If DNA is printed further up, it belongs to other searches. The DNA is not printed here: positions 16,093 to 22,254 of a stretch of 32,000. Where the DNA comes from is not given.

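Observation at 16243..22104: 1953-aa secreted protein of 17 tandem ~101-aa Ig-like modules, nested inside a sugar-catabolism locus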

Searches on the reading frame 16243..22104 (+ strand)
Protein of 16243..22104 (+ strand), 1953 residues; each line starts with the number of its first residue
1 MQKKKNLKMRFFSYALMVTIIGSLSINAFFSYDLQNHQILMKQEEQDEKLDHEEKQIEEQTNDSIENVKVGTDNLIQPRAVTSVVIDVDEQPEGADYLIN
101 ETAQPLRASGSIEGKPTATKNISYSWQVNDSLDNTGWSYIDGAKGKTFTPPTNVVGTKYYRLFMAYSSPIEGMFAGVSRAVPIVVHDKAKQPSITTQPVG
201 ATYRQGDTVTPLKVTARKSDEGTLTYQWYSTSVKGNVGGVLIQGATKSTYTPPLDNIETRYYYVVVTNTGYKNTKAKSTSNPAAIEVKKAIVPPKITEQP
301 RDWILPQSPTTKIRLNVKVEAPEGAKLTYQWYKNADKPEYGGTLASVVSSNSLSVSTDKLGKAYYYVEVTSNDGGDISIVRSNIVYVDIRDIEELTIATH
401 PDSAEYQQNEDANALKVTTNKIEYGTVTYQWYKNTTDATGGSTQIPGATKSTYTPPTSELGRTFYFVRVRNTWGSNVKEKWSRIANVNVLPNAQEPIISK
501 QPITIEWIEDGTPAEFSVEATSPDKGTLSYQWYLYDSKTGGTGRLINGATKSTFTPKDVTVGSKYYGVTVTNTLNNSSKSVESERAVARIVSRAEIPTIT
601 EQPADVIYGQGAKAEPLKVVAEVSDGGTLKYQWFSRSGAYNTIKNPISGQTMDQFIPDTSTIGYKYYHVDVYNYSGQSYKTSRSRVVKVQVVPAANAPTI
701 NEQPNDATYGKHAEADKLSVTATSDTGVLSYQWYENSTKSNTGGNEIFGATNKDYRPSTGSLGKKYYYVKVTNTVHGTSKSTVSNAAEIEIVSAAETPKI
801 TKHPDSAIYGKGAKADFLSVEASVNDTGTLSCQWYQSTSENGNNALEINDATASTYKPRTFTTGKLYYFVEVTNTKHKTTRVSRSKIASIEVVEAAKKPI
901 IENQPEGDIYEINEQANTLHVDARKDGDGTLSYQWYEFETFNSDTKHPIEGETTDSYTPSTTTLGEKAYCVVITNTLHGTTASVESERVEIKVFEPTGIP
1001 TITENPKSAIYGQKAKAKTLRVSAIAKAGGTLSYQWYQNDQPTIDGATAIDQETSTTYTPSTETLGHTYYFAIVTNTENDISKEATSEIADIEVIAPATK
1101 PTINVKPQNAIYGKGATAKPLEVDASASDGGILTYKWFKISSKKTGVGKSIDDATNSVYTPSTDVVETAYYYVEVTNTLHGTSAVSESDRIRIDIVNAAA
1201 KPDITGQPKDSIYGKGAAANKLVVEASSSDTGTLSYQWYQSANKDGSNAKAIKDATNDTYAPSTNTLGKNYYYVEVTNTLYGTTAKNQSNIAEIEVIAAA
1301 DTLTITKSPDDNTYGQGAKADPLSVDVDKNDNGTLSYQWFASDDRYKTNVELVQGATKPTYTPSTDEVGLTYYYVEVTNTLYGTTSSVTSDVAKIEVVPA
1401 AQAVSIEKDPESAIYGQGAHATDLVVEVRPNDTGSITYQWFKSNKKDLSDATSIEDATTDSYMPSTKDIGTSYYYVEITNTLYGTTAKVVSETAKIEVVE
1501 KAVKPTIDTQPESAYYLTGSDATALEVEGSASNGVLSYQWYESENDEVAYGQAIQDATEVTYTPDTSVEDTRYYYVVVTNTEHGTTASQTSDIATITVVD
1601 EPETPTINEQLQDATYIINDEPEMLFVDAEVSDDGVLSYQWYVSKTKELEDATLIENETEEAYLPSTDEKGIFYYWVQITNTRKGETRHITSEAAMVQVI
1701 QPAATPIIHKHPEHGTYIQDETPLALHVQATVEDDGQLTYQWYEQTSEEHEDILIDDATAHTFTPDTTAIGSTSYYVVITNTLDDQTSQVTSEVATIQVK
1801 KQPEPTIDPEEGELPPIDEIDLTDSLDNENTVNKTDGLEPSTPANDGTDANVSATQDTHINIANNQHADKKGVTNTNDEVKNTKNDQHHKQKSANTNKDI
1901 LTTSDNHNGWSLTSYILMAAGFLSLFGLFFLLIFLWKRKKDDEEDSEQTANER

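Call 5: search_protein_families(library=pfam, proteins=[window:16243-22104:+], max_evalue=1)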
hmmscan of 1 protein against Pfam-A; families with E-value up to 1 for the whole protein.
window:16243-22104:+ (1953 aa): 7 families
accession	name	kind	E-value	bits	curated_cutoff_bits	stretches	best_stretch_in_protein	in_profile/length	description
PF16709.11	SCAB-Ig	-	6.3e-33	113.2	27.6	5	420-464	21-64/98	Ig domain of plant-specific actin-binding protein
PF13927.12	Ig_3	-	2.6e-18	66.7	30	1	1504-1580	1-78/78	Immunoglobulin domain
PF23197.1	IG_AIR9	-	0.0015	18.8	27.5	0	1433-1471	28-64/87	AIR9 A9 domain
PF11654.13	NCE101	-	0.02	15.1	24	0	726-741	15-30/45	Non-classical export protein 1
PF09076.15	Crystall_2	-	0.065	13.5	25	1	840-866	31-57/70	Beta/Gamma crystallin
PF08498.15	Sterol_MT_C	-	0.1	13.1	21.7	0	125-156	31-62/66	Sterol methyltransferase C-terminal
PF06716.16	MP_p6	-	0.14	12.7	22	1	1912-1936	5-29/54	Movement protein p6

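Call 6: search_protein_families(library=ncbifam, proteins=[window:16243-22104:+], max_evalue=1)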
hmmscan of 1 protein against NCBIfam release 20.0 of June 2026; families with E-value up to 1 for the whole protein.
window:16243-22104:+ (1953 aa): 1 family
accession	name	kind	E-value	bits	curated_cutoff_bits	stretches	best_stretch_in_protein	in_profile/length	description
NF040485.1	ZirU_fam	subfamily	2.1e-05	24.8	100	6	1033-1164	58-199/210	ZirU family protein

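Call 11: find_homologous_proteins(query=window:16243-22104:+, max_evalue=1e-10)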
Query window:16243-22104:+ (1953 aa): 323 proteins with E <= 1e-10 among 8000 candidates; the best 120 are listed.
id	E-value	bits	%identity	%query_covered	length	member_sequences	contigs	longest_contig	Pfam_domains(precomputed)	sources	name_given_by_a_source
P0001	0.0e+0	4338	100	100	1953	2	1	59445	PF13927.13,PF16709.12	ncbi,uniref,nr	ncbi:hypothetical protein EDD63_11243 [Breznakia blatticola]|uniref:Ig-like domain-containing protei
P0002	0.0e+0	3645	85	99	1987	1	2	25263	PF16709.12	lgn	-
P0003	0.0e+0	1600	37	92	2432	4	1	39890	PF12904.14,PF19081.7,PF16709.12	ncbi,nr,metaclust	ncbi:hypothetical protein A4S06_10535 [Erysipelotrichaceae bacterium MTC7]|nr:hypothetical protein A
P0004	0.0e+0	1439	44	70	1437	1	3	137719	PF16709.12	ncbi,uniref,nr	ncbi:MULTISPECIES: hypothetical protein [unclassified Breznakia]|uniref:hypothetical protein n=1 Tax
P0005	9.9e-271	920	33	87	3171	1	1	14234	PF13927.13,PF07581.18,PF16709.12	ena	-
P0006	4.7e-210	719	31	86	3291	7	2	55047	PF00229.25,PF13585.13,PF19081.7,PF16709.12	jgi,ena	jgi:gliding motility-associated-like protein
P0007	7.9e-196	672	28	56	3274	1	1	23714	PF07679.23,PF21027.4,PF22352.3,PF07686.24,PF13927.13,PF20773.6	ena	-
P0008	1.1e-193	665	31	82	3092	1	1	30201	PF16709.12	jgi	jgi:hypothetical protein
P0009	1.6e-190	654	35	62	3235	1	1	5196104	PF09479.17,PF01436.28,PF16709.12,PF06739.18,PF00041.28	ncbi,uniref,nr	ncbi:InlB B-repeat-containing protein [Alicyclobacillus sp. SO9]|uniref:InlB B-repeat-containing pro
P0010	8.9e-189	649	31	76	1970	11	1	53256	PF16709.12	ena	-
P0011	2.3e-185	637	30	86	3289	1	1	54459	PF13585.13,PF19081.7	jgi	jgi:hypothetical protein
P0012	1.5e-178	615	36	67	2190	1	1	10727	PF21027.4,PF13927.13,PF06832.19,PF19081.7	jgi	jgi:anti-sigma28 factor (negative regulator of flagellin synthesis)/lipopolysaccharide export LptBFG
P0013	8.1e-177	609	30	86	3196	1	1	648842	PF19406.6,PF00801.27,PF13573.13,PF13585.13,PF16709.12,PF18911.7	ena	-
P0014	6.1e-165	570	32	82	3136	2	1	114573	PF19406.6,PF00229.25,PF00801.27,PF13573.13,PF13585.13,PF06832.19,PF16709.12,PF18911.7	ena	-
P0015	2.7e-161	557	29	84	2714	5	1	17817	PF19406.6,PF00801.27,PF13573.13,PF18981.7,PF16709.12,PF18911.7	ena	-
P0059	1.8e-90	323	29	73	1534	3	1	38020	PF13895.13,PF13927.13,PF05345.19,PF06832.19,PF16709.12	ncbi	ncbi:MAG: putative Ig domain-containing protein [Christensenellaceae bacterium]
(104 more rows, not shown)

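Call 13: find_encoding_contigs(protein=P0002, flank=10000, max_places=3)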
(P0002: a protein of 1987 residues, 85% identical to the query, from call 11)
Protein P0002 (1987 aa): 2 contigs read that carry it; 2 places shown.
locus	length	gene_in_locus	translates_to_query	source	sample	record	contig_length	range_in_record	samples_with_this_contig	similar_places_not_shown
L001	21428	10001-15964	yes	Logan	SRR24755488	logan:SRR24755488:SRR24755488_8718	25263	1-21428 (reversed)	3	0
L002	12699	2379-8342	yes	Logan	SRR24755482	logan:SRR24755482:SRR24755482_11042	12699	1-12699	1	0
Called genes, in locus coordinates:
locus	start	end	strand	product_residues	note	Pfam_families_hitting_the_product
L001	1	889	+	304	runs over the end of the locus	PF00583:Acetyltransf_1 (weak), PF13527:Acetyltransf_9, PF13673:Acetyltransf_10 (faint), PF13508:Acetyltransf_7 (weak)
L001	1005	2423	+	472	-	PF01554:MatE, PF01943:Polysacc_synt (weak), PF01554:MatE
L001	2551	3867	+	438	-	PF08013:GatZ_KbaZ-like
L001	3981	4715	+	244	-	PF01418:HTH_6, PF01380:SIS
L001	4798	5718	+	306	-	PF00294:PfkB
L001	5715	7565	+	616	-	PF02302:PTS_IIB, PF25554:PTS_EIIB_BC_N, PF02378:PTS_EIIC, PF00359:PTS_EIIA_2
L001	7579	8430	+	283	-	PF01116:F_bP_aldolase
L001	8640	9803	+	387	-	PF01979:Amidohydro_1, PF07969:Amidohydro_3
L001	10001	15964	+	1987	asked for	PF16709:SCAB-Ig (faint)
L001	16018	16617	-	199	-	-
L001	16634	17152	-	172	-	-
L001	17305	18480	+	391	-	PF01380:SIS (weak)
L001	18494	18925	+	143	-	PF03610:EIIA-man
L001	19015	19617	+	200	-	-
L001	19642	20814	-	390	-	PF00165:HTH_AraC (weak), PF12833:HTH_18, PF00165:HTH_AraC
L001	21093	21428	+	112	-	?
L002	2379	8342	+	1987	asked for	PF16709:SCAB-Ig (faint)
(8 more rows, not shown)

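Call 14: find_encoding_contigs(protein=P0004, flank=10000, max_places=3)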
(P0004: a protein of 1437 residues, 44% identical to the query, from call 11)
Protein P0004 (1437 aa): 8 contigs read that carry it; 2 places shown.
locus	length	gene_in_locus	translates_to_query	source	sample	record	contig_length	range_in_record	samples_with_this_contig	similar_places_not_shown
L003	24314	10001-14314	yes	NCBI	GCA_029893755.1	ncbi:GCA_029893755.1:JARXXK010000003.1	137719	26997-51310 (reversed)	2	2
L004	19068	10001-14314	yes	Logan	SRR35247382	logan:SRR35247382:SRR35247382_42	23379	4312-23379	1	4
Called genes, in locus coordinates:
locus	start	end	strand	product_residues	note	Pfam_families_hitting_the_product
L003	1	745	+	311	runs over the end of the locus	PF00890:FAD_binding_2, PF01134:GIDA (weak), PF01266:DAO (weak), PF01946:Thi4 (weak), PF07992:Pyr_redox_2, PF12831:FAD_oxidored, PF13738:Pyr_redox_3, PF00070:Pyr_redox, +4 more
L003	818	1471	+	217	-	PF00753:Lactamase_B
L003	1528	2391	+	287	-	PF03668:RapZ-like_N, PF13238:AAA_18 (faint), PF22740:PapZ_C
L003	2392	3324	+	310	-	PF01933:CofD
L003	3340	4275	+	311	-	PF10298:WhiA_N, PF14528:LAGLIDADG_3 (faint), PF14527:LAGLIDADG_WhiA, PF02650:HTH_WhiA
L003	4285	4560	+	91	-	-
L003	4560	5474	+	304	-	PF00583:Acetyltransf_1 (weak), PF13527:Acetyltransf_9, PF13673:Acetyltransf_10 (faint), PF13508:Acetyltransf_7 (weak)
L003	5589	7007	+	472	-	PF01554:MatE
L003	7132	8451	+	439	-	PF08013:GatZ_KbaZ-like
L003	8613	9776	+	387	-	PF01979:Amidohydro_1, PF07969:Amidohydro_3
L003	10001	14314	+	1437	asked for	PF16709:SCAB-Ig (faint)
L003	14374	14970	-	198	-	-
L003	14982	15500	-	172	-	-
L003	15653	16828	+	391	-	PF01380:SIS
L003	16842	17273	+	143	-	PF03610:EIIA-man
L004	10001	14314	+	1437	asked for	PF16709:SCAB-Ig (faint)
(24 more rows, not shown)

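Call 15: find_encoding_contigs(protein=P0003, flank=10000, max_places=3)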
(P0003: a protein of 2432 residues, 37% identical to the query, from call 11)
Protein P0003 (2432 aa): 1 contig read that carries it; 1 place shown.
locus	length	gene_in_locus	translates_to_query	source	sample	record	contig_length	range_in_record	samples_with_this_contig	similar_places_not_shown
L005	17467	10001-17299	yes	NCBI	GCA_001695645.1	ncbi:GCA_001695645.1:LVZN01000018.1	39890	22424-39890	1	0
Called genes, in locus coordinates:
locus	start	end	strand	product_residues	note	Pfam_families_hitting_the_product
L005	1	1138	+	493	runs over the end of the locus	PF01790:LGT, PF00702:Hydrolase, PF12710:HAD, PF13419:HAD_2, PF13242:Hydrolase_like (weak)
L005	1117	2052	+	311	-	PF00890:FAD_binding_2, PF01134:GIDA (weak), PF01266:DAO (weak), PF01946:Thi4 (weak), PF07992:Pyr_redox_2, PF12831:FAD_oxidored, PF13738:Pyr_redox_3, PF00070:Pyr_redox, +5 more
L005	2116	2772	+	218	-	PF00753:Lactamase_B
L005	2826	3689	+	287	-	PF03668:RapZ-like_N, PF13238:AAA_18 (faint), PF22740:PapZ_C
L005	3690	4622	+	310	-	PF01933:CofD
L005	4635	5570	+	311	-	PF10298:WhiA_N, PF14528:LAGLIDADG_3 (faint), PF14527:LAGLIDADG_WhiA, PF02650:HTH_WhiA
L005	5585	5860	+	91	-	-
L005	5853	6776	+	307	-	PF00583:Acetyltransf_1 (weak), PF13527:Acetyltransf_9, PF13673:Acetyltransf_10 (weak), PF13508:Acetyltransf_7 (weak)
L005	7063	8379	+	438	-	PF08013:GatZ_KbaZ-like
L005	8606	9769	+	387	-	PF01979:Amidohydro_1, PF07969:Amidohydro_3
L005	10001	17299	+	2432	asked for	PF12904:Collagen_bind_2 (faint), PF19081:Ig_7 (faint), PF16709:SCAB-Ig (faint)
